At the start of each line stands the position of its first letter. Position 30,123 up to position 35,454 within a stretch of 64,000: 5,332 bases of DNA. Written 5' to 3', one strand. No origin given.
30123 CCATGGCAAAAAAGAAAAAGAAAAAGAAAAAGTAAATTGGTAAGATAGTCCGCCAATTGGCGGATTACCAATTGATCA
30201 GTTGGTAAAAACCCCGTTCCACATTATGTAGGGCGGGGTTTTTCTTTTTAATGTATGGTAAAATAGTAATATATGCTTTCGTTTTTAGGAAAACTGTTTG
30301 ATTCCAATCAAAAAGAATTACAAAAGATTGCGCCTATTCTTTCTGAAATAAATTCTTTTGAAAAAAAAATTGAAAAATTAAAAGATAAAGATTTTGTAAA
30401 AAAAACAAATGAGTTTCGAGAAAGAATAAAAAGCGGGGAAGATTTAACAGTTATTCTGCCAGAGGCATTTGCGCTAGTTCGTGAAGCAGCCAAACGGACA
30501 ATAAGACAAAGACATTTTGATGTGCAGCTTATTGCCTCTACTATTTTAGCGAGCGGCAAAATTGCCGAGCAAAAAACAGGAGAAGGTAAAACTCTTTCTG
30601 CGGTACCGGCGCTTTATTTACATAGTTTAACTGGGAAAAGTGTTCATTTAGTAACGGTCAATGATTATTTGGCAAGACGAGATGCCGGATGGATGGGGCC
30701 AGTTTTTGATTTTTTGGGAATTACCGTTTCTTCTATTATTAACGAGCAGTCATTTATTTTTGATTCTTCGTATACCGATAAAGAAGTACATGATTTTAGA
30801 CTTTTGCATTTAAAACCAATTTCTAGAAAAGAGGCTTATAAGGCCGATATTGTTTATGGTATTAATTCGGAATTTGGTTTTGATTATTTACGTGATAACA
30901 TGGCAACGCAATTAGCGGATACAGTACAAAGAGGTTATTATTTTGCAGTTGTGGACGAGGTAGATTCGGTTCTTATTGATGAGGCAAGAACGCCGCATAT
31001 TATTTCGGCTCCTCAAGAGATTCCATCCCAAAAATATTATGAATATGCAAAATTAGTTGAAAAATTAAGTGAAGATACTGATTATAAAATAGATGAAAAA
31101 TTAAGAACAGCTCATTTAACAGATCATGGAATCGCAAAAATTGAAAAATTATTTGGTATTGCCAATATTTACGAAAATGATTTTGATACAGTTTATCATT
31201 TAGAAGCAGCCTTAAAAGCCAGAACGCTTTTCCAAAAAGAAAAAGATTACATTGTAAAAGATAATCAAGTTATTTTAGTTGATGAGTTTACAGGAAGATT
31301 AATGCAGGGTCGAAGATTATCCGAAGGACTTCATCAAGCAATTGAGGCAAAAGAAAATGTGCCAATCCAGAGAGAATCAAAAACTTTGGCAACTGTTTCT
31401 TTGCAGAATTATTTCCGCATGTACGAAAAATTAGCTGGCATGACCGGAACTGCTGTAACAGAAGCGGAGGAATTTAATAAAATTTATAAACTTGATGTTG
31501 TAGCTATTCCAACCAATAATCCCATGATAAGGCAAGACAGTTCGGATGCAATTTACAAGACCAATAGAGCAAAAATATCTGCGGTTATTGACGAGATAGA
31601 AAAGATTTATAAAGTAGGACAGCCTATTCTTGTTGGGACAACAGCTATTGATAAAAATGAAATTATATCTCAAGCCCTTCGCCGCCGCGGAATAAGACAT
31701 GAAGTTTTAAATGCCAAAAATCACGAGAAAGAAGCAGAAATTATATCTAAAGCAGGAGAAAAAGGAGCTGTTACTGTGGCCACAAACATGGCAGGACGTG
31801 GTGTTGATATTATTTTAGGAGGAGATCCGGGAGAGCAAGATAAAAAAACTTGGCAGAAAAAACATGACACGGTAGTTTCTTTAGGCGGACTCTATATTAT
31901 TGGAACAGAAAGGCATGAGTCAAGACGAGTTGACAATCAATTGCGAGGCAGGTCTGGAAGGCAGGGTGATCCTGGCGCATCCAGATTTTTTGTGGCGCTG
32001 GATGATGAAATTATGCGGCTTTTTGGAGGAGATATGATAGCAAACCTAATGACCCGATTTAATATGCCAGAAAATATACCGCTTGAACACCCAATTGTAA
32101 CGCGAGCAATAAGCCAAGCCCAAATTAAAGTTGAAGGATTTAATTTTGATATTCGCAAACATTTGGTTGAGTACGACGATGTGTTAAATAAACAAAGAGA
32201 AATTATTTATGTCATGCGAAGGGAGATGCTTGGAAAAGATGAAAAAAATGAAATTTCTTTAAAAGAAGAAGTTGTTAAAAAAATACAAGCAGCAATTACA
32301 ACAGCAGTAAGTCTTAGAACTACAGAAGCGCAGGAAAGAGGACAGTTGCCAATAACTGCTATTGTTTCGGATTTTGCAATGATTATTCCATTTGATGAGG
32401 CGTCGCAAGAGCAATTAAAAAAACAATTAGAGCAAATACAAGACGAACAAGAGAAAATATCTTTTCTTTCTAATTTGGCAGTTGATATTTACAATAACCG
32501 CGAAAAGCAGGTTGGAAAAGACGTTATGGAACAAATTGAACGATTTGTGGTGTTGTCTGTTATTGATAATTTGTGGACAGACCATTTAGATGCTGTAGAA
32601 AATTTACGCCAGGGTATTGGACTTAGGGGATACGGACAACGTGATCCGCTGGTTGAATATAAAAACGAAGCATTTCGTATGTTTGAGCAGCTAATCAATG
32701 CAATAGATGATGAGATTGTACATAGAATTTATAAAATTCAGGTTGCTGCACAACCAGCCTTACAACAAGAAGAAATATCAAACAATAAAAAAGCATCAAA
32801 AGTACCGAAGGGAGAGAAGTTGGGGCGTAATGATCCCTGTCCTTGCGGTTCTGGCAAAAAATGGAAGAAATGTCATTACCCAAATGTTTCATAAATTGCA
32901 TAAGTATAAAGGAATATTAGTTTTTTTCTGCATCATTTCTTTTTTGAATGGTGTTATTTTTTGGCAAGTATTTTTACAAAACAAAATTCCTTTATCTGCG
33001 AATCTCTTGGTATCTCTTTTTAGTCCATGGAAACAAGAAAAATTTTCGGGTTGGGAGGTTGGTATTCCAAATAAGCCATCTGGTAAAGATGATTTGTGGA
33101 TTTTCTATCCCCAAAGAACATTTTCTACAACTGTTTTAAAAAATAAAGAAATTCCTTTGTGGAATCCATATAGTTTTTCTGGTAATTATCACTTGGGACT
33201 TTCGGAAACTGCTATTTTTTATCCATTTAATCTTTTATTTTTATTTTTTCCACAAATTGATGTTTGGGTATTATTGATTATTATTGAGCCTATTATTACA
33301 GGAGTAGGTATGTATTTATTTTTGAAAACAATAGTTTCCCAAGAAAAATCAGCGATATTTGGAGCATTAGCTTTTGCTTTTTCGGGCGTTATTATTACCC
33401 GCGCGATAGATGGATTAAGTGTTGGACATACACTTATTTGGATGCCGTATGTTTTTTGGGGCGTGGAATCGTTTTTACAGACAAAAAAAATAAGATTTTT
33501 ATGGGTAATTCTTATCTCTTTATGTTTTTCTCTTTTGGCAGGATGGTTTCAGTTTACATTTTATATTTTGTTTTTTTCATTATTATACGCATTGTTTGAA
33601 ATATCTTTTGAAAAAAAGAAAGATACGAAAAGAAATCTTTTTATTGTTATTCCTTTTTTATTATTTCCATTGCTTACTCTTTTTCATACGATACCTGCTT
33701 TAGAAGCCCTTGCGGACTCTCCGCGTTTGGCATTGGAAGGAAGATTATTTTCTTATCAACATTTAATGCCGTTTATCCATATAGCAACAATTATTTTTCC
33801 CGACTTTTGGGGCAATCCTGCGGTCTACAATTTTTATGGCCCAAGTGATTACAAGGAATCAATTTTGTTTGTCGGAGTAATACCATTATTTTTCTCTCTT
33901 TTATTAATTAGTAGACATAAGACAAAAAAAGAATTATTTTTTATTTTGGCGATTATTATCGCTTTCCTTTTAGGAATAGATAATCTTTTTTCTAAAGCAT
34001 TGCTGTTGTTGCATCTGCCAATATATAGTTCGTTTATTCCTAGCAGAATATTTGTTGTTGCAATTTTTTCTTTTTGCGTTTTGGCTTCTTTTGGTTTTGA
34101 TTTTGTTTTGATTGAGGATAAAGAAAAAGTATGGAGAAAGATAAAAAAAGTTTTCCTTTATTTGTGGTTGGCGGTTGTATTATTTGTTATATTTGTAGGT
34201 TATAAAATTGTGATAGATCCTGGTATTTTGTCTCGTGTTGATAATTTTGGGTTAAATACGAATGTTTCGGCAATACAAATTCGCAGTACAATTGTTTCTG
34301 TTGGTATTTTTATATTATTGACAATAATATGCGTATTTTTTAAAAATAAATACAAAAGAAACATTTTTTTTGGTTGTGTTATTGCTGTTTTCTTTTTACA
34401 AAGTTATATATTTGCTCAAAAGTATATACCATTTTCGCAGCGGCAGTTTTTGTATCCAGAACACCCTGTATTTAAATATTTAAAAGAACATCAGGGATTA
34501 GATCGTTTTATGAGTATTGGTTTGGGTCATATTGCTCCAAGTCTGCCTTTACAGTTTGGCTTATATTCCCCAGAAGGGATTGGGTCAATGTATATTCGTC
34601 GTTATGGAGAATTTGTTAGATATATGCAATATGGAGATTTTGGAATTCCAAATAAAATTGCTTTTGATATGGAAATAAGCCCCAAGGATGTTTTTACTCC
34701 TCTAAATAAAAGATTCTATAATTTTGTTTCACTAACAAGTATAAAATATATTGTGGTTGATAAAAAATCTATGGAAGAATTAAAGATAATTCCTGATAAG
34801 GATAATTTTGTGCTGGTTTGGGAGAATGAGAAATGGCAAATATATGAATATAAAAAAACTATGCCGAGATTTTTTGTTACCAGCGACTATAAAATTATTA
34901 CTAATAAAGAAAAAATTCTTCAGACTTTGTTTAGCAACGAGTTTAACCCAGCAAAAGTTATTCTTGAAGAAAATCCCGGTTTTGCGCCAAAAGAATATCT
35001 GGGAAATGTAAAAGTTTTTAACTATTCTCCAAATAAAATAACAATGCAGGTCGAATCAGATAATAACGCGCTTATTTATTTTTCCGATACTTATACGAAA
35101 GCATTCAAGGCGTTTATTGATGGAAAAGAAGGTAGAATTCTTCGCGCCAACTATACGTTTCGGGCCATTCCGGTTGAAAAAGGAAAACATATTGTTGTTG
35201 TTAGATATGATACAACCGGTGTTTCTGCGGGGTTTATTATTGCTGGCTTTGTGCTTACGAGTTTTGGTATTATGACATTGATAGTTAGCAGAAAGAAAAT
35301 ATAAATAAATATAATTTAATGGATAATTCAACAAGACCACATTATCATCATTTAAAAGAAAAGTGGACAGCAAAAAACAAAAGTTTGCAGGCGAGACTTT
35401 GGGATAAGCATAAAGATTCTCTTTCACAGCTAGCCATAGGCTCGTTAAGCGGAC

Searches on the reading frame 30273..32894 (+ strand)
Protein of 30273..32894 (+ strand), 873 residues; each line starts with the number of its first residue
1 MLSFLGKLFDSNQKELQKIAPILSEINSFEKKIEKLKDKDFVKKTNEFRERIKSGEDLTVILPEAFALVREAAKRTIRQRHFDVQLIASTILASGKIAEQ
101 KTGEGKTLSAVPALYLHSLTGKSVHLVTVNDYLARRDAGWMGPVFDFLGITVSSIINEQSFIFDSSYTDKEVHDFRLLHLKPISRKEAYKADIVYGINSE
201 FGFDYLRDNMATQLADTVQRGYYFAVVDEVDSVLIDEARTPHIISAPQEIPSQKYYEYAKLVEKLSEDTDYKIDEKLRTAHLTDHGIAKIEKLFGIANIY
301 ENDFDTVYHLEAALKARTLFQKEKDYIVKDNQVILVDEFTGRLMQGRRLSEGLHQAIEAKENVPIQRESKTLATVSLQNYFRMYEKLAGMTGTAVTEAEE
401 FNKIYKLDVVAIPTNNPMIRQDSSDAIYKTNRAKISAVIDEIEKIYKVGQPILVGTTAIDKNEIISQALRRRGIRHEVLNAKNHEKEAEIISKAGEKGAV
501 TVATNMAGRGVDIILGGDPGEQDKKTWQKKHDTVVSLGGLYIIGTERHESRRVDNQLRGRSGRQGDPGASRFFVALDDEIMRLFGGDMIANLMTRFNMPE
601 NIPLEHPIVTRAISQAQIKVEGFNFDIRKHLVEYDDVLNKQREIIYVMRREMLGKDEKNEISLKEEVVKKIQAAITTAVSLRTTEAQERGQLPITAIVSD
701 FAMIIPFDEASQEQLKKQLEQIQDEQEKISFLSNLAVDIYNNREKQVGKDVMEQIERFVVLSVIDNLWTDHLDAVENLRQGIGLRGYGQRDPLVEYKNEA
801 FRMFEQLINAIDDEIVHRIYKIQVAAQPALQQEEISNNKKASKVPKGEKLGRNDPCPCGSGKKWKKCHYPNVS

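Call 10: find_encoding_contigs(protein=window:30273-32894:+, flank=3000, max_places=10)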
Protein window:30273-32894:+ (873 aa): no gene with exactly this product is on record in the collection.

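Call 11: search_protein_families(library=pfam, proteins=[window:30273-32894:+])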
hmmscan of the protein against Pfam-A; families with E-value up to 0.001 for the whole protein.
window:30273-32894:+ (873 aa): 5 families
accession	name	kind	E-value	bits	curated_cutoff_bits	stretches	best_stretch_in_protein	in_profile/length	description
PF07517.20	SecA_DEAD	-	6.1e-113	377.3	24.6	1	7-402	3-290/290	SecA DEAD-like domain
PF21090.3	P-loop_SecA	-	2.4e-79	266.1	27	1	417-600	1-204/205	SecA P-loop domain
PF07516.18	SecA_SW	-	2.8e-57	194.5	26.7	1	603-823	1-200/200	SecA Wing and Scaffold domain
PF01043.26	SecA_PP_bind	-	3.4e-38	131.1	23.5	1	252-358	3-110/110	SecA preprotein cross-linking domain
PF02810.21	SEC-C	-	2.5e-09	37.3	20.4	1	852-870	1-19/19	SEC-C motif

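Call 15: find_related_loci(query=window:30273-32894:+, collection=genome_contigs, flank=3000)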
Query window:30273-32894:+ (873 aa) in genome_contigs; peptide patterns used: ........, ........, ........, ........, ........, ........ (x = any residue, [..] = any of these).
598 stretches matched a pattern (row limit reached: there are more); 496 encode a relative of the query (tblastn E <= 1e-3); the best 80 are kept; 80 distinct loci.
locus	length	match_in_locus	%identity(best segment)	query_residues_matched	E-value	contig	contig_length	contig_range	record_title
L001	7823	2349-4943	79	2-872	0e+0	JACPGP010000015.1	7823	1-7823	MAG: Candidatus Levyibacteriota bacterium isolate NC_groundwater_391_Ag_B-0.1um_40_33 GD18-4_B1_scaffold_416218, whole g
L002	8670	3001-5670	72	1-871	0e+0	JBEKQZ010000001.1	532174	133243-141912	MAG: Candidatus Levyibacteriota bacterium isolate SPRUCE 49 SPRUCE_49_1, whole genome shotgun sequence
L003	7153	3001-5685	72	1-868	0e+0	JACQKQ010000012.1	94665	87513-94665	MAG: Candidatus Levyibacteriota bacterium isolate NC_groundwater_1181_Ag_S-0.1um_42_368 S_p1_S3_coassembly_k141_358193,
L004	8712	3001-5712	72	1-872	0e+0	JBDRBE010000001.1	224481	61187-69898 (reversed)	MAG: Candidatus Levyibacteriota bacterium isolate MEGAHIT-group-1.104 k141_4443064, whole genome shotgun sequence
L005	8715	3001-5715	71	1-871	0e+0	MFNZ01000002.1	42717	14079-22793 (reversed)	MAG: Candidatus Levybacteria bacterium RIFCSPHIGHO2_02_FULL_37_13 rifcsphigho2_02_scaffold_1006, whole genome shotgun se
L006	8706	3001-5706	71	1-871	0e+0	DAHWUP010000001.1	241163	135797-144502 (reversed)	MAG TPA_asm: Candidatus Levyibacteriota bacterium isolate clean1537 NODE_1_length_241163_cov_9.246451, whole genome shot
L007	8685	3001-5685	72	1-871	0e+0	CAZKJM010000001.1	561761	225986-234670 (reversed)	MAG TPA_asm: uncultured Gammaproteobacteria bacterium isolate binchicken_co20_415 genome assembly, contig: NODE_8_length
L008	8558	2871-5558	71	1-871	0e+0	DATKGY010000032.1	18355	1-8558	MAG TPA_asm: Patescibacteria group bacterium isolate SMAG_U14563 k141_112329, whole genome shotgun sequence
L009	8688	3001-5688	72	1-871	0e+0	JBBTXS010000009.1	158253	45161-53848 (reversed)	MAG: Patescibacteria group bacterium isolate H51-bin091_1 H51_bin091_1_000000000009, whole genome shotgun sequence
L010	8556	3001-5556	74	38-871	0e+0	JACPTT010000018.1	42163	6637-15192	MAG: Candidatus Levyibacteriota bacterium isolate NC_groundwater_739_Ag_S-0.65um_41_9 S37_SO-6_scaffold_187511, whole ge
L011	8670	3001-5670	70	1-871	0e+0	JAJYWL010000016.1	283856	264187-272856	MAG: bacterium isolate FK3.bin113 NODE_31_length_283856_cov_3.502479, whole genome shotgun sequence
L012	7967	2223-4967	71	1-871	0e+0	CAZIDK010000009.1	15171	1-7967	MAG TPA_asm: uncultured Gammaproteobacteria bacterium isolate SRP302447_co4_23 genome assembly, contig: NODE_10352_lengt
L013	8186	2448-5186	71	1-871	0e+0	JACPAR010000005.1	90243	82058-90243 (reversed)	MAG: Candidatus Levyibacteriota bacterium isolate NC_groundwater_236_Ag_S-0.2um_36_14 S5_GD2017_2_S2_scaffold_379, whole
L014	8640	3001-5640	72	2-871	0e+0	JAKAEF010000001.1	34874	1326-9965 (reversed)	MAG: bacterium isolate WY1.bin131 NODE_1755_length_34874_cov_1.408409, whole genome shotgun sequence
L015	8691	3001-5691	71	1-873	0e+0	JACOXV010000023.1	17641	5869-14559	MAG: Candidatus Levyibacteriota bacterium isolate NC_groundwater_162_Ag_S-0.1um_38_10 S4_GD2017_2_S1_scaffold_4127, whol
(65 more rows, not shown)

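Call 55: find_homologous_proteins(query=window:30273-32894:+, max_evalue=1e-50)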
Query window:30273-32894:+ (873 aa): 8000 proteins with E <= 1e-50 among 8000 candidates; the best 120 are listed.
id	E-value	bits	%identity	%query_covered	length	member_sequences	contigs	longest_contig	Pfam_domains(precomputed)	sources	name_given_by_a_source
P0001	0.0e+0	1935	100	100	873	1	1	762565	PF07517.21,PF07516.19,PF21090.4,PF02810.22,PF01043.27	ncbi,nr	ncbi:MAG: preprotein translocase subunit SecA [Candidatus Levyibacteriota bacterium]|nr:MAG: preprot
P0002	0.0e+0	1581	79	100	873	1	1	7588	PF07517.21,PF07516.19,PF21090.4,PF02810.22,PF01043.27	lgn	-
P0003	0.0e+0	1577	79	100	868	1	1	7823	PF07517.21,PF07516.19,PF21090.4,PF02810.22,PF01043.27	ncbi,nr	ncbi:MAG: preprotein translocase subunit SecA [Candidatus Levybacteria bacterium]|nr:preprotein tran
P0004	0.0e+0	1576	79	100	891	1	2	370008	PF07517.21,PF07516.19,PF21090.4,PF02810.22,PF01043.27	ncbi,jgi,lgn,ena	-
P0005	0.0e+0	1537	78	100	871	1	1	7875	PF07517.21,PF07516.19,PF21090.4,PF02810.22,PF01043.27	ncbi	-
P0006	0.0e+0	1494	76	100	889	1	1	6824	PF07517.21,PF07516.19,PF21090.4,PF02810.22,PF01043.27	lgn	-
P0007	0.0e+0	1474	75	100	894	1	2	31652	PF07517.21,PF07516.19,PF21090.4,PF02810.22,PF01043.27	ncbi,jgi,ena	-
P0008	0.0e+0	1460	74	100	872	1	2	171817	PF07517.21,PF07516.19,PF21090.4,PF02810.22,PF01043.27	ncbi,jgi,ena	-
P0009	0.0e+0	1451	73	100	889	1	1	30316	PF07517.21,PF07516.19,PF21090.4,PF02810.22,PF01043.27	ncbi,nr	ncbi:MAG: preprotein translocase subunit SecA [Candidatus Levybacteria bacterium]|nr:preprotein tran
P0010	0.0e+0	1450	73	100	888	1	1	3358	PF07517.21,PF07516.19,PF21090.4,PF02810.22,PF01043.27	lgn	-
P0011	0.0e+0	1447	73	100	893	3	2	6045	PF07517.21,PF07516.19,PF21090.4,PF02810.22,PF01043.27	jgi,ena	-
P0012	0.0e+0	1447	73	100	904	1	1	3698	PF07517.21,PF07516.19,PF21090.4,PF02810.22,PF01043.27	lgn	-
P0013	0.0e+0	1446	72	100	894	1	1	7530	PF07517.21,PF07516.19,PF21090.4,PF02810.22,PF01043.27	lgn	-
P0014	0.0e+0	1445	73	100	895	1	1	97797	PF07517.21,PF07516.19,PF21090.4,PF02810.22,PF01043.27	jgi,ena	-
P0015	0.0e+0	1444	72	100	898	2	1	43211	PF07517.21,PF07516.19,PF21090.4,PF02810.22,PF01043.27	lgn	-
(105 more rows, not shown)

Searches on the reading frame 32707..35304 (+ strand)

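Call 11: search_protein_families(library=pfam, proteins=[window:32707-35304:+])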
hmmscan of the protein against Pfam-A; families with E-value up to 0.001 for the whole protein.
window:32707-35304:+ (865 aa): 1 family
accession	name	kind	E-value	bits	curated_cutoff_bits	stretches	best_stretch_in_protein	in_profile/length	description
PF09586.16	YfhO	-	2.4e-18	66.4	28.5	2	768-845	756-834/835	Bacterial membrane protein YfhO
